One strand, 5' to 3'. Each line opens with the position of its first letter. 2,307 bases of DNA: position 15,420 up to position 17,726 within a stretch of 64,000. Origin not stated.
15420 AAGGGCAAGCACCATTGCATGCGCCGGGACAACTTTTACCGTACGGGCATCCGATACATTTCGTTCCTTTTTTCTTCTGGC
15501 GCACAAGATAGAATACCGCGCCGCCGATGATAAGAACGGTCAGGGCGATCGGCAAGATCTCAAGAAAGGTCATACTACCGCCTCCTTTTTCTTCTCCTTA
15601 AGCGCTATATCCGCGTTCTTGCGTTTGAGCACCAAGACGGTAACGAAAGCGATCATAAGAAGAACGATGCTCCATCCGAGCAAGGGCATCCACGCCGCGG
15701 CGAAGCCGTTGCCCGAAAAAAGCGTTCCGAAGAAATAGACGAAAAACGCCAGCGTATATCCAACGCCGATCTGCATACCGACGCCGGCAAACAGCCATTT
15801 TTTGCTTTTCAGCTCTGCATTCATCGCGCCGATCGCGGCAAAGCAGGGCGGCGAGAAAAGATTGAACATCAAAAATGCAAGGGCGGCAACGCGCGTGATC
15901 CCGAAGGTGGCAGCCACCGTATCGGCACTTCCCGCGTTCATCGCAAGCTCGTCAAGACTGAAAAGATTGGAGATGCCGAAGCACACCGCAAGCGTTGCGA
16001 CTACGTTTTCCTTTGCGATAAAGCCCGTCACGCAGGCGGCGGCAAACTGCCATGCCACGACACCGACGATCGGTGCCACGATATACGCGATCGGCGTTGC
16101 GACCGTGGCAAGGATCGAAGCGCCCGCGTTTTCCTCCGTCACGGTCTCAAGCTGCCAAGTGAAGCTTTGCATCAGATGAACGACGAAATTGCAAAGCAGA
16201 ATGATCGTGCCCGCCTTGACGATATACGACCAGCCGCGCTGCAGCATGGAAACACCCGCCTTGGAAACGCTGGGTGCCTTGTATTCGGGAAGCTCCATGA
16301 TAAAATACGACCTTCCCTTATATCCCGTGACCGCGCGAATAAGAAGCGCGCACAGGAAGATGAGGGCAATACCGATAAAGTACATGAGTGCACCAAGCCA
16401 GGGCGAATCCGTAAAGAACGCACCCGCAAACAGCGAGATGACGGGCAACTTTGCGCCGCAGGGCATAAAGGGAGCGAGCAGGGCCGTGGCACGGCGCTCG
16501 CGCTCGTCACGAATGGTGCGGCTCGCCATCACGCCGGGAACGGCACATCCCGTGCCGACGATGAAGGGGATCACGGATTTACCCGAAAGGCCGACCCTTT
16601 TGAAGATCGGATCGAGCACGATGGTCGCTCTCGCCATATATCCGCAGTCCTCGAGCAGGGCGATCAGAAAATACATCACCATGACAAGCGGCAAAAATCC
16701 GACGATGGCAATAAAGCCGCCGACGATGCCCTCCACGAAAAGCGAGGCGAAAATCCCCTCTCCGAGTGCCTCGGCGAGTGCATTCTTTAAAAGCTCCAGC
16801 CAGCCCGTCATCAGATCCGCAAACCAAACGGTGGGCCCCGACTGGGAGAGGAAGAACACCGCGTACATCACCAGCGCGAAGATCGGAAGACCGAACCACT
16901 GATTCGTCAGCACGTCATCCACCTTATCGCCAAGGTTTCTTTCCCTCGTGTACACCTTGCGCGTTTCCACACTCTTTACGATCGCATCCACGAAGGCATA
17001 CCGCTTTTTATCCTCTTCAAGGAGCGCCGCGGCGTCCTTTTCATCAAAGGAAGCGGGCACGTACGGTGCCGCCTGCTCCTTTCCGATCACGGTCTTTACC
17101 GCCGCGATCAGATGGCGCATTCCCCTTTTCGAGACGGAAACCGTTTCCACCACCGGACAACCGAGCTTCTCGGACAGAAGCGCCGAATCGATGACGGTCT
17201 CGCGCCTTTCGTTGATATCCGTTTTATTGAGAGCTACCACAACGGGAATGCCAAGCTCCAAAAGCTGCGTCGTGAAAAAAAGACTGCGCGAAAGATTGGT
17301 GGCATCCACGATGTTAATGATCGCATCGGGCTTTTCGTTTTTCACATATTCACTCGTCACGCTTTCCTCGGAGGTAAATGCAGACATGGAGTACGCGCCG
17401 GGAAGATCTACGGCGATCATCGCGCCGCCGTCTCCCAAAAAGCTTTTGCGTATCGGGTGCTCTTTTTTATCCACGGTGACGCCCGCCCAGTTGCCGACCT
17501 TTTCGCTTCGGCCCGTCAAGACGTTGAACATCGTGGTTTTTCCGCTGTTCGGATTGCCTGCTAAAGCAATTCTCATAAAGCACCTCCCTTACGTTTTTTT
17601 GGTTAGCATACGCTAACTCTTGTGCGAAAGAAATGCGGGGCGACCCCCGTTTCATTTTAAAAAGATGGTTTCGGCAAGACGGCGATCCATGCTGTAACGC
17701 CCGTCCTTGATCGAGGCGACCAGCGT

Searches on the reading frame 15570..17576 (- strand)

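Call 8: search_protein_families(library=ncbifam, proteins=[window:15570-17576:-])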
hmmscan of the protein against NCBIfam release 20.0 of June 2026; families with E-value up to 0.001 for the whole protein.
window:15570-17576:- (668 aa): 13 families
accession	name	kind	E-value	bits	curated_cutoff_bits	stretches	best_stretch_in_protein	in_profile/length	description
TIGR00437.1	feoB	equivalog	3.6e-136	455.3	315.65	2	204-588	227-594/594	ferrous iron transport protein B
NF007105.0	PRK09554.1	equivalog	2.7e-116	389.6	683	3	180-534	237-593/772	Fe(2+) transporter permease subunit FeoB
TIGR03594.1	GTPase_EngA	equivalog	4e-12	45.9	306.7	1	2-169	2-165/432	ribosome biogenesis GTPase Der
TIGR03918.1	GTP_HydF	equivalog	3.3e-09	36.1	325.55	1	2-170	9-173/392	[FeFe] hydrogenase H-cluster maturation GTPase HydF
NF000908.1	PRK00089.1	equivalog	6.8e-09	35.4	237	1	3-164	6-167/291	GTPase Era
NF003255.0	PRK04213.1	equivalog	2.1e-07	30.4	164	1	2-139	11-158/204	GTP-binding protein EngB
TIGR00231.1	small_GTP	domain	3.8e-07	30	42.5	1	1-152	4-154/164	GTP-binding protein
NF003661.0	PRK05291.1-3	equivalog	4.2e-06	26.4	380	1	1-168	217-374/448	tRNA uridine-5-carboxymethylaminomethyl(34) synthesis GTPase MnmE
TIGR03596.1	GTPase_YlqF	equivalog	4.5e-06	26.2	208.2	1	2-44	120-163/276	ribosome biogenesis GTPase YlqF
NF007171.0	PRK09602.1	subfamily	1.5e-05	24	387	0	1-37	3-39/397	YchF-related putative GTPase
NF002828.0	PRK03003.1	equivalog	1.9e-05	23.5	631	1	3-163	43-199/477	ribosome biogenesis GTPase Der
TIGR00436.1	era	equivalog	5.9e-05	22.6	116.25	1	2-130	2-128/270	GTPase Era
NF008955.0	PRK12297.1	equivalog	0.00075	18.5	406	0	111-190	277-354/429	GTPase ObgE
